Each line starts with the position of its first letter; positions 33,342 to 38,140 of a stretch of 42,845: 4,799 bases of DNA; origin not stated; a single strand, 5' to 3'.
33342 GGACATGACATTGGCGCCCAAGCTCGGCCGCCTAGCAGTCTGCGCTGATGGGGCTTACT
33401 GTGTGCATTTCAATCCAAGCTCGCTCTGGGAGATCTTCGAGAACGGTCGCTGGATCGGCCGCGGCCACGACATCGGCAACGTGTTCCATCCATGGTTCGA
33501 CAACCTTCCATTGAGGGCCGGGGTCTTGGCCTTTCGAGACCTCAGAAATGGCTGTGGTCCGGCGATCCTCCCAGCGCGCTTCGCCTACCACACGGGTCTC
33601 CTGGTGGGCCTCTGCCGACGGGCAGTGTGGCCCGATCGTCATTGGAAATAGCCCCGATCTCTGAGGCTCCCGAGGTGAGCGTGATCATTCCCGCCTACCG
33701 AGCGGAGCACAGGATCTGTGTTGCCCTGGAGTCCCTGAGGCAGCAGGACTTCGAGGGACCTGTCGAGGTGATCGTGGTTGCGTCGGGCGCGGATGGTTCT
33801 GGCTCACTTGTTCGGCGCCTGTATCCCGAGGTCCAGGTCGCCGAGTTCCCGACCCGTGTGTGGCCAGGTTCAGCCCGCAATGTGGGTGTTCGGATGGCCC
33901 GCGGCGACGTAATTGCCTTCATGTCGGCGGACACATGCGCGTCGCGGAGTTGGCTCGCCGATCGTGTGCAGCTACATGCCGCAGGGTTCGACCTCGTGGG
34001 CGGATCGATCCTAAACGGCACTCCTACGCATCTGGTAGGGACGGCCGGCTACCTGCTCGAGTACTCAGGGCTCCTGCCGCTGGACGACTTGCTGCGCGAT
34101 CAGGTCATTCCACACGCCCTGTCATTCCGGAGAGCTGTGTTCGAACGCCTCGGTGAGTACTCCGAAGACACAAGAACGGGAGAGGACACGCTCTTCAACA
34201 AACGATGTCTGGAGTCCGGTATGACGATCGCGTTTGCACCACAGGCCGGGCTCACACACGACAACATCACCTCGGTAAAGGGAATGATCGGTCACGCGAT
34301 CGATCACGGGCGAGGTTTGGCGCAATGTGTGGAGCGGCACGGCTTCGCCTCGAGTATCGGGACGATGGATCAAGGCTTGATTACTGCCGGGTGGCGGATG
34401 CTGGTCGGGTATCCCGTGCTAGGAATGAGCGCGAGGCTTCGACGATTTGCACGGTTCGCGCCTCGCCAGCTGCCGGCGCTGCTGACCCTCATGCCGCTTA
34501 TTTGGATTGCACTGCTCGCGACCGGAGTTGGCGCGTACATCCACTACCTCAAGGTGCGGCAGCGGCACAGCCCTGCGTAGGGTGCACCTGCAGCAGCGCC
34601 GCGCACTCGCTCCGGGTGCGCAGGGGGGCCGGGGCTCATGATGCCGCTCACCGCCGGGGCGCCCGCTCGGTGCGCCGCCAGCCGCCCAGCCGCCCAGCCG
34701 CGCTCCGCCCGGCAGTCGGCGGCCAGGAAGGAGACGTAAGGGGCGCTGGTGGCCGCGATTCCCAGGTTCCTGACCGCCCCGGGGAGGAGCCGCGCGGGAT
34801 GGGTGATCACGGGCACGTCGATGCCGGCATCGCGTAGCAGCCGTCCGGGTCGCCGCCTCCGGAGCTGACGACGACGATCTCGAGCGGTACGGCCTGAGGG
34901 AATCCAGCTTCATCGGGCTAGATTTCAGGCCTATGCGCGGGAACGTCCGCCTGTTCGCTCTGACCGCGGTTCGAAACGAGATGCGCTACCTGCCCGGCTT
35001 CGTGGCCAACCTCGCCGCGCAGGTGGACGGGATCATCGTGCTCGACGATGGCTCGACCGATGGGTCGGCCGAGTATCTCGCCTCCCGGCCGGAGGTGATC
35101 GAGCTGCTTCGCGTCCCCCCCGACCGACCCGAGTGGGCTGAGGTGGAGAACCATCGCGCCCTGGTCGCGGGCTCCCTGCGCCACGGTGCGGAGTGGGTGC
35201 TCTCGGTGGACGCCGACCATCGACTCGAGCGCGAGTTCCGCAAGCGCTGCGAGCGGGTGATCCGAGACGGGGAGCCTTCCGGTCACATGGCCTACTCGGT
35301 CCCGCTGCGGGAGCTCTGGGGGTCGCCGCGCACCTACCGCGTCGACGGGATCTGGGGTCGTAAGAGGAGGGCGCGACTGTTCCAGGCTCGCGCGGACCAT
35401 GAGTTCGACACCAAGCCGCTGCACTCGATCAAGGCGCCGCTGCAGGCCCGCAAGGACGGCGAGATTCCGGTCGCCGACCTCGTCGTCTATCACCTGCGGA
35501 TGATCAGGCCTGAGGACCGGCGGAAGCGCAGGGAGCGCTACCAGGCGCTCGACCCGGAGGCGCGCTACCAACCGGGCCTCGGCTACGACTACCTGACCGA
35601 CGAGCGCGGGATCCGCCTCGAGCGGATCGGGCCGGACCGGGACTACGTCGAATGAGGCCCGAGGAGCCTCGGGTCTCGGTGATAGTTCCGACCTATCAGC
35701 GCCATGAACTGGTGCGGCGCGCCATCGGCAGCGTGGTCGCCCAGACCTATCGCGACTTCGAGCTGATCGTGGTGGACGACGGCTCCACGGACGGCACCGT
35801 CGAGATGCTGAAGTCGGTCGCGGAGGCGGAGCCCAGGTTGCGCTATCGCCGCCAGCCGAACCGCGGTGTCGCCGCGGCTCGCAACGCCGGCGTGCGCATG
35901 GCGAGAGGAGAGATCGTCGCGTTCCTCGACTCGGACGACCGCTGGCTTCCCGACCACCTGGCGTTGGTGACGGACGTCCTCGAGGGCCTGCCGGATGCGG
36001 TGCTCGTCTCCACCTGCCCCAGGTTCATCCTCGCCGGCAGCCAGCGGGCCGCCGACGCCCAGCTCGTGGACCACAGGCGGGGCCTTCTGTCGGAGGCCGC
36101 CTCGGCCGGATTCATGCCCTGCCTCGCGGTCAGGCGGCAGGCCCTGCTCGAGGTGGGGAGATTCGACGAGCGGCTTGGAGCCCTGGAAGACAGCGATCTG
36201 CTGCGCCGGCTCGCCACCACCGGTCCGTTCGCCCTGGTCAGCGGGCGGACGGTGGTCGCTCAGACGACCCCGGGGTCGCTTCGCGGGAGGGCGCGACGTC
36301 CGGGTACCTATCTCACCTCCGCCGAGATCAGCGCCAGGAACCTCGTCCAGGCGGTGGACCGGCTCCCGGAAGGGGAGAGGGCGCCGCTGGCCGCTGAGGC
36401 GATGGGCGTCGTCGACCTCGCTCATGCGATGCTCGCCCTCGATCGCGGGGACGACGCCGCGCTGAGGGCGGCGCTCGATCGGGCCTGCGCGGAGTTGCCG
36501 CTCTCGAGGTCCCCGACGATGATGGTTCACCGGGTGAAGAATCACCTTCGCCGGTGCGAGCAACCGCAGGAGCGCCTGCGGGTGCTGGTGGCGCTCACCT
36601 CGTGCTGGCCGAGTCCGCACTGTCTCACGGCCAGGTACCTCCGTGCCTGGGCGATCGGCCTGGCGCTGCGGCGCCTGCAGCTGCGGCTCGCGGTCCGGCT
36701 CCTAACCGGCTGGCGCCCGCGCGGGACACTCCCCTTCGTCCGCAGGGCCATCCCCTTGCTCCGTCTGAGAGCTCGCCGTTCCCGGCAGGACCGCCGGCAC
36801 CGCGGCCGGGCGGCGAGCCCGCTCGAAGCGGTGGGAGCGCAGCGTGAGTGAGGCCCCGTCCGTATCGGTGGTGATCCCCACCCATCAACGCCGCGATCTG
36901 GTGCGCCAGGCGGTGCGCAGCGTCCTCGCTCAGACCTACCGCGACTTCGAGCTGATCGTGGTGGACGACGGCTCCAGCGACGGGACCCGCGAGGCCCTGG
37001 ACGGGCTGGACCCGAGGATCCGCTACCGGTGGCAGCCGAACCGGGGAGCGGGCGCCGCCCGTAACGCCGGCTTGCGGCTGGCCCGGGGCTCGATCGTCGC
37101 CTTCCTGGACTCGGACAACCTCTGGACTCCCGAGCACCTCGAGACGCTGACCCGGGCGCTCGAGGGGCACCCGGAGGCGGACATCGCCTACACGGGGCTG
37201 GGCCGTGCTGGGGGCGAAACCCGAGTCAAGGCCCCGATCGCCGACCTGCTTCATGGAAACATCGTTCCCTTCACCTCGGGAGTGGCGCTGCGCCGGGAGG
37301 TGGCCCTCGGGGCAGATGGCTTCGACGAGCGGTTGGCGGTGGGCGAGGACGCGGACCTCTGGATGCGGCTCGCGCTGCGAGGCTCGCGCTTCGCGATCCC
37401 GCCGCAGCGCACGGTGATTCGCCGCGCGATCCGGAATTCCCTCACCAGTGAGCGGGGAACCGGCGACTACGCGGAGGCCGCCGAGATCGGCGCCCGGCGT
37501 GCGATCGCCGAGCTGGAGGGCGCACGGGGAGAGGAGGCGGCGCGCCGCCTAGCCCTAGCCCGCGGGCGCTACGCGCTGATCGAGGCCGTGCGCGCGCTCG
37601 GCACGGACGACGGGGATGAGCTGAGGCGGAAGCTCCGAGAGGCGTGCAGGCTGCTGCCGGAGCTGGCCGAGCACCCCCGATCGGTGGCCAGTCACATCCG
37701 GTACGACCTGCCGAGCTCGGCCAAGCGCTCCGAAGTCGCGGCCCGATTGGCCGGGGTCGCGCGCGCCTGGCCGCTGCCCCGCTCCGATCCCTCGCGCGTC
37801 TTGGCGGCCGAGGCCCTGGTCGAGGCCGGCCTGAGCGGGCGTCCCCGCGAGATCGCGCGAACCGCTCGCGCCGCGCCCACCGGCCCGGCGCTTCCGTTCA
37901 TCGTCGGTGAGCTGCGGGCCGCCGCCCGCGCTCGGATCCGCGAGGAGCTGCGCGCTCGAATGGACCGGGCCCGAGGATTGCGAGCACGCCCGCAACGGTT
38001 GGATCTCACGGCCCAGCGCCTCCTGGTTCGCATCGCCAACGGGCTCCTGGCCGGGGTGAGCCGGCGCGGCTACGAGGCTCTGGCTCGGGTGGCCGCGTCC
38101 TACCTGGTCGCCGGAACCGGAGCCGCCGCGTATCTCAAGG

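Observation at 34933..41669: GT2 chain + nucleotidyltransferase + sulfotransferase + HprK-like kinase: candidate undescribed tailoring/export system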

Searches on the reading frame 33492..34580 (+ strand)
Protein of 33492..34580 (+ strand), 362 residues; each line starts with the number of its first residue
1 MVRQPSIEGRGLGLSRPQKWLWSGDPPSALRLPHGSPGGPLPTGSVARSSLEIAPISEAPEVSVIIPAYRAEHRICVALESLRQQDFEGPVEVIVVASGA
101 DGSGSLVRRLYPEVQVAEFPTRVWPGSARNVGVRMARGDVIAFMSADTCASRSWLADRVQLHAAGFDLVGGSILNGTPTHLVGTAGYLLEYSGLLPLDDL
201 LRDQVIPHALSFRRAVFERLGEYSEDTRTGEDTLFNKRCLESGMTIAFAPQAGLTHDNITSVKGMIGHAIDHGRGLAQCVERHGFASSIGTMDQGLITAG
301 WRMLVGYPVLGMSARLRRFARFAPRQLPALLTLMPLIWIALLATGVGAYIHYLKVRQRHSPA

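Call 6: search_protein_families(library=pfam, proteins=[window:33492-34580:+], max_evalue=0.01)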
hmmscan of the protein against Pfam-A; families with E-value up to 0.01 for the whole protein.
window:33492-34580:+ (362 aa): 4 families
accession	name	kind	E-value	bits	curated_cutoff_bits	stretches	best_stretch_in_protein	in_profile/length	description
PF00535.33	Glycos_transf_2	-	1.6e-20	74.2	23.3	1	63-176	1-118/168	Glycosyl transferase family 2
PF13641.12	Glyco_tranf_2_3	-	1e-07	32.7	27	1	60-262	1-217/230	Glycosyltransferase like family 2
PF13632.12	Glyco_trans_2_3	-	0.00034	20.9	27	1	208-344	75-185/198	Glycosyl transferase family group 2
PF10111.15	Glyco_tranf_2_2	-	0.0029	17.6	27.3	1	63-158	1-102/276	Glycosyltransferase like family 2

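Call 7: search_protein_families(library=ncbifam, proteins=[window:33492-34580:+], max_evalue=0.1)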
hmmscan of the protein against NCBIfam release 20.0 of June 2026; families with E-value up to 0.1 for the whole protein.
window:33492-34580:+ (362 aa): 16 families
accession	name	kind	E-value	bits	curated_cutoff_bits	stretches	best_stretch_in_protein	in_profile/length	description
TIGR03965.1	mycofact_glyco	equivalog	1.3e-22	80.3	280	2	53-176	67-194/467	mycofactocin biosynthesis glycosyltransferase MftF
NF041875.1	EPS_EpsD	equivalog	4.7e-13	49.2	370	1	62-169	1-111/325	exopolysaccharide biosynthesis glycosyltransferase EpsD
NF041394.1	GtaseAglG_Halo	equivalog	4.4e-10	39.3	440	1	61-233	2-185/304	glucosyl-dolichyl phosphate glucuronosyltransferase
TIGR04283.1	glyco_like_mftF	equivalog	6.7e-10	38.9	182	1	62-250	1-179/221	TIGR04283 family arsenosugar biosynthesis glycosyltransferase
NF007482.0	PRK10073.1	equivalog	6.6e-09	35.2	423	1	57-148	3-96/334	glycosyltransferase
NF038299.1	EPS_HpsN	equivalog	5.2e-08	32.2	425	1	60-162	1-106/317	hormogonium polysaccharide biosynthesis glycosyltransferase HpsN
NF047683.1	TeichurnBiosyTuaG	equivalog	4.2e-07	29.9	400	1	58-159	4-108/252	teichuronic acid biosynthesis protein TuaG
TIGR04242.1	nodulat_NodC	equivalog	1.8e-06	27.2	550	1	48-148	36-142/395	chitooligosaccharide synthase NodC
NF038302.1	EPS_HpsE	equivalog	8.6e-06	24.9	300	1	61-161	2-110/307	hormogonium polysaccharide biosynthesis glycosyltransferase HpsE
TIGR03469.1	HpnB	hypoth_equivalog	2.5e-05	23.5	379.25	1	57-115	41-100/386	hopene-associated glycosyltransferase HpnB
NF050050.1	ProtGlycPglI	equivalog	0.00014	21.4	500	1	60-168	2-114/306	GalNAc(5)-diNAcBac-PP-undecaprenol beta-1,3-glucosyltransferase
TIGR03937.1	PgaC_IcaA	equivalog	0.00031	19.8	422.3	1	54-151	39-139/407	poly-beta-1,6-N-acetyl-D-glucosamine synthase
TIGR03472.1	HpnI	equivalog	0.0016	17.3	310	1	58-115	39-96/373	bacteriohopanetetrol glucosamine biosynthesis glycosyltransferase HpnI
NF045692.1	OglycostaseCruG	equivalog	0.0039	16.2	600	1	60-109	41-90/386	2'-O-glycosyltransferase CruG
NF010496.0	PRK13915.1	equivalog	0.034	13.2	262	1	58-152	29-131/307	glucosyl-3-phosphoglycerate synthase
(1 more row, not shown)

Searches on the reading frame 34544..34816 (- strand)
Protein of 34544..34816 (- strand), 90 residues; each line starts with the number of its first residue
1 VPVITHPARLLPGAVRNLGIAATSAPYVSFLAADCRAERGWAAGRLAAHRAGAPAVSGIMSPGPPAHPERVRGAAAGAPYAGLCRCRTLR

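Call 77: search_protein_families(library=pfam, proteins=[window:34544-34816:-], max_evalue=0.1)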
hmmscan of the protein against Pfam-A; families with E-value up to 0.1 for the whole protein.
window:34544-34816:- (90 aa): 2 families
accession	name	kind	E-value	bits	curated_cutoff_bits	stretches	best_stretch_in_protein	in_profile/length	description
PF00535.33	Glycos_transf_2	-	0.0019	18.6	23.3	1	3-51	57-105/168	Glycosyl transferase family 2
PF19534.4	DUF6059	-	0.084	13.8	27.3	0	54-74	29-42/56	Family of unknown function (DUF6059)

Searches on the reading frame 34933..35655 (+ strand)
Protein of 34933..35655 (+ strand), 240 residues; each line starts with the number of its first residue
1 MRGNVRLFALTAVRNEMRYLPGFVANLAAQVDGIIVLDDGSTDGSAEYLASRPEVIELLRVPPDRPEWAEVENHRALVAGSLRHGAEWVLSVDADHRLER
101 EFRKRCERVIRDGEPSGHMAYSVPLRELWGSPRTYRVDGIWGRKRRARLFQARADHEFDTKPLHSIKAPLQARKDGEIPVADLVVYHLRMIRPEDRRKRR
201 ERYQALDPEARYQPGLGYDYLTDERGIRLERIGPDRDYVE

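Call 6: search_protein_families(library=pfam, proteins=[window:34933-35655:+], max_evalue=0.01)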
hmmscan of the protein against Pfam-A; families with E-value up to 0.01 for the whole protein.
window:34933-35655:+ (240 aa): 2 families
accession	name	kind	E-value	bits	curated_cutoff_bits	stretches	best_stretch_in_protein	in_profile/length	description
PF13704.12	Glyco_tranf_2_4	-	5.5e-09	36.8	27.5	1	14-95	1-81/98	Glycosyl transferase family 2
PF00535.33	Glycos_transf_2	-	1.2e-06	29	23.3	1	12-113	5-106/168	Glycosyl transferase family 2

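Call 7: search_protein_families(library=ncbifam, proteins=[window:34933-35655:+], max_evalue=0.1)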
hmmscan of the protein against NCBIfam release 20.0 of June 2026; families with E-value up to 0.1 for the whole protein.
window:34933-35655:+ (240 aa): 4 families
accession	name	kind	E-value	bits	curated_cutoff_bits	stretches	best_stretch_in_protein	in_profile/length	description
TIGR04283.1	glyco_like_mftF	equivalog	0.00066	19.3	182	1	13-122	7-110/221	TIGR04283 family arsenosugar biosynthesis glycosyltransferase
NF041875.1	EPS_EpsD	equivalog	0.052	12.9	370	1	15-101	9-95/325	exopolysaccharide biosynthesis glycosyltransferase EpsD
NF007482.0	PRK10073.1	equivalog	0.052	12.5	423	1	7-51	8-55/334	glycosyltransferase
TIGR01556.1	rhamnosyltran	subfamily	0.087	12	200.55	0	16-112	6-100/281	rhamnosyltransferase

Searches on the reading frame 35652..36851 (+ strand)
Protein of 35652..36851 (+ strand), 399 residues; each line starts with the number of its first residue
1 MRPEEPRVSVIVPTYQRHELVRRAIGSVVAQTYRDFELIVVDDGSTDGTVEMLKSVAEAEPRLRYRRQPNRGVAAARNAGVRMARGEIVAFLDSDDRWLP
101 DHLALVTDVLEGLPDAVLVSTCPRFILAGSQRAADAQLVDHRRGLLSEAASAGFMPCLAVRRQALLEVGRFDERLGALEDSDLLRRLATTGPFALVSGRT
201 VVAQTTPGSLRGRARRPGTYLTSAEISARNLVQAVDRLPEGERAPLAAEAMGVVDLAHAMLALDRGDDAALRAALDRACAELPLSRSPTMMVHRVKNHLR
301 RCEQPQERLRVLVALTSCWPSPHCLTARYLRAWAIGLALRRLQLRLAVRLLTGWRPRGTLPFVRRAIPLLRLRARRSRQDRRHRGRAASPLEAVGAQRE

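Call 6: search_protein_families(library=pfam, proteins=[window:35652-36851:+], max_evalue=0.01)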
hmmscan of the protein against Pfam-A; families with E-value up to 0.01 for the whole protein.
window:35652-36851:+ (399 aa): 4 families
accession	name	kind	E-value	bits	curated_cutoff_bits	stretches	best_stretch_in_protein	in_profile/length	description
PF00535.33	Glycos_transf_2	-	3.2e-37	128.5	23.3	1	9-130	1-123/168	Glycosyl transferase family 2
PF10111.15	Glyco_tranf_2_2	-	1.6e-19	70.9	27.3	1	9-193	1-205/276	Glycosyltransferase like family 2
PF13641.12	Glyco_tranf_2_3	-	2.6e-17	64.1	27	1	6-212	1-219/230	Glycosyltransferase like family 2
PF13704.12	Glyco_tranf_2_4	-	0.0028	18.5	27.5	1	37-95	21-81/98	Glycosyl transferase family 2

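Call 7: search_protein_families(library=ncbifam, proteins=[window:35652-36851:+], max_evalue=0.1)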
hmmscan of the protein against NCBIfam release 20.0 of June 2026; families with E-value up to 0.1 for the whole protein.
window:35652-36851:+ (399 aa): 29 families (the best 25 are shown)
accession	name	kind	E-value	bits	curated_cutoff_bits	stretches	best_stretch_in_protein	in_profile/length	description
NF041875.1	EPS_EpsD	equivalog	1.3e-31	110.2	370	1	8-217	1-220/325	exopolysaccharide biosynthesis glycosyltransferase EpsD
NF047683.1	TeichurnBiosyTuaG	equivalog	4.1e-28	98.7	400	1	1-104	1-105/252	teichuronic acid biosynthesis protein TuaG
TIGR03965.1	mycofact_glyco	equivalog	1.7e-25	89.9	280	1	3-274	71-335/467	mycofactocin biosynthesis glycosyltransferase MftF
NF007482.0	PRK10073.1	equivalog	4.6e-25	88.3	423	1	2-102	2-102/334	glycosyltransferase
NF050050.1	ProtGlycPglI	equivalog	2.3e-22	79.7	500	1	6-111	2-110/306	GalNAc(5)-diNAcBac-PP-undecaprenol beta-1,3-glucosyltransferase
TIGR03937.1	PgaC_IcaA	equivalog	6.4e-19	68.2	422.3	1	4-98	43-138/407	poly-beta-1,6-N-acetyl-D-glucosamine synthase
NF007453.0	PRK10018.1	equivalog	8.6e-18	65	382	1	4-106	4-107/280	colanic acid biosynthesis glycosyltransferase WcaA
TIGR04017.1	WcaA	equivalog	1.2e-17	64.4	495.75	1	4-107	3-107/279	colanic acid biosynthesis glycosyltransferase WcaA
TIGR04283.1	glyco_like_mftF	equivalog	5.2e-17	62.2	182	1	8-199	1-181/221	TIGR04283 family arsenosugar biosynthesis glycosyltransferase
NF038299.1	EPS_HpsN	equivalog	1.7e-16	60.1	425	1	6-109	1-105/317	hormogonium polysaccharide biosynthesis glycosyltransferase HpsN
NF041394.1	GtaseAglG_Halo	equivalog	4.6e-16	59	440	1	7-101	2-98/304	glucosyl-dolichyl phosphate glucuronosyltransferase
NF053739.1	GlytfEpsEBac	equivalog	8.4e-16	57.7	450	1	6-122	1-119/265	glycosyltransferase EpsE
NF038302.1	EPS_HpsE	equivalog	1.4e-12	47.2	300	1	8-97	3-98/307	hormogonium polysaccharide biosynthesis glycosyltransferase HpsE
TIGR04009.1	wcaE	equivalog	5.2e-11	42.3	369.2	1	9-109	4-106/248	colanic acid biosynthesis glycosyltransferase WcaE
NF047588.1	GlcsyltransPgfSStrep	equivalog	1.2e-10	41.1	500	1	7-101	2-101/308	glycosyltransferase PgfS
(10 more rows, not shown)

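Call 71: search_solved_structures(query=window:35652-36851:+, max_evalue=0.00001)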
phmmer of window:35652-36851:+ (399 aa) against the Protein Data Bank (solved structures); distinct sequences matched with E-value up to 0.00001: 24.
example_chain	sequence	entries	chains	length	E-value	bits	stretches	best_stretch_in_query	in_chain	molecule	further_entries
2z87_A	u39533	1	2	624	4.3e-29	105.1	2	6-196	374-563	Chondroitin synthase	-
2z86_A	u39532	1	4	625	4.3e-29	105.1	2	6-196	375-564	Chondroitin synthase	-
9jma_A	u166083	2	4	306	5.3e-18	68.6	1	8-197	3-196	GalNAc(5)-diNAcBac-PP-undecaprenol beta-1,3-glucosyltransferase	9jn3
5hea_A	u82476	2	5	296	1.1e-17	67.5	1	8-97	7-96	Putative glycosyltransferase (GalT1)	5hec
8vh7_A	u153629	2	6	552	1.4e-14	57.4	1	5-146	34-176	Heparosan synthase B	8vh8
8viw_A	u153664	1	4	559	1.4e-14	57.3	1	5-146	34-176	Heparosan synthase B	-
6yv7_B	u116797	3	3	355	4.8e-14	55.6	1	5-207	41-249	Glycosyl transferase, family 2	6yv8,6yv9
6yv7_A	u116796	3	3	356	4.8e-14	55.6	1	5-207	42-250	Glycosyl transferase, family 2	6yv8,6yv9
3bcv_A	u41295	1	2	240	7.3e-14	55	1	6-113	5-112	Putative glycosyltransferase protein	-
6p61_A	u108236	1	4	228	8e-13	51.6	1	5-186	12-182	Glycosyltransferase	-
8bz8_A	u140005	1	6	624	2e-12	50.3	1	5-103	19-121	Glycosyltransferase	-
8bz4_A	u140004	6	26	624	2e-12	50.3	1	5-103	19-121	Glycosyltransferase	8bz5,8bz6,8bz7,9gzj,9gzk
1h7l_A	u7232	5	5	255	2.7e-12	49.9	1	6-132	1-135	SPORE COAT POLYSACCHARIDE BIOSYNTHESIS PROTEIN SPSA | PROTEIN (SPORE COAT POLYSACCHARIDE BIOSYNTHESIS PROTEIN SPSA)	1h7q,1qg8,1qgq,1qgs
6h1j_A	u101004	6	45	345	6.8e-12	48.5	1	6-97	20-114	Probable ss-1,3-N-acetylglucosaminyltransferase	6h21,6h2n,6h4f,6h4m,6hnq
9omm_A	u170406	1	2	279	7.9e-12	48.3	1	7-109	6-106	Glycosyltransferase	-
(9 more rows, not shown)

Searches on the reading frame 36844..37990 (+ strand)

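Call 72: search_solved_structures(query=window:36844-37990:+, max_evalue=0.00001)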
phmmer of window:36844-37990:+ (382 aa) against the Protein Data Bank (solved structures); distinct sequences matched with E-value up to 0.00001: 17.
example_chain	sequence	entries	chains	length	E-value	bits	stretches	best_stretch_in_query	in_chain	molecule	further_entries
2z87_A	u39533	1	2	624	1.3e-22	83.8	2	3-101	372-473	Chondroitin synthase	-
2z86_A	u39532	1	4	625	1.4e-22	83.8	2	3-101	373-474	Chondroitin synthase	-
5hea_A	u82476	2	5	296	9.3e-16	61.3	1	5-109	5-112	Putative glycosyltransferase (GalT1)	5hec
9jma_A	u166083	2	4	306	7.2e-15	58.4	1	7-189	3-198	GalNAc(5)-diNAcBac-PP-undecaprenol beta-1,3-glucosyltransferase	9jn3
3bcv_A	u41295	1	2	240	2.7e-13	53.2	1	1-121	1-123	Putative glycosyltransferase protein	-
6p61_A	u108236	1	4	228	1e-12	51.3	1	1-176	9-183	Glycosyltransferase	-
8vh7_A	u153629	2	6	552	1.4e-12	50.9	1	4-127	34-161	Heparosan synthase B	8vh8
8viw_A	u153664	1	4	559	1.4e-12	50.9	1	4-127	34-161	Heparosan synthase B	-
1h7l_A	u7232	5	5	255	3e-12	49.8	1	5-117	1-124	SPORE COAT POLYSACCHARIDE BIOSYNTHESIS PROTEIN SPSA | PROTEIN (SPORE COAT POLYSACCHARIDE BIOSYNTHESIS PROTEIN SPSA)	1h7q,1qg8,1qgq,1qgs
5tze_C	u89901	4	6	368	8.1e-10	41.8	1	7-190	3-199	Glycosyl transferase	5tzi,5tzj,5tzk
6h1j_A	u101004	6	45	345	1.2e-09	41.2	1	6-105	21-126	Probable ss-1,3-N-acetylglucosaminyltransferase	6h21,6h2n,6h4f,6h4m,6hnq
9omj_A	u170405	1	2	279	1.7e-09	40.7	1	4-151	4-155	Glycosyltransferase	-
5tz8_A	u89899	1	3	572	2.3e-09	40.3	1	7-190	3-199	Glycosyl transferase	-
9omm_A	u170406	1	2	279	3e-09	39.9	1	6-151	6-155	Glycosyltransferase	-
9omh_A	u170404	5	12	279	3.1e-09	39.9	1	6-151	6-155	Glycosyltransferase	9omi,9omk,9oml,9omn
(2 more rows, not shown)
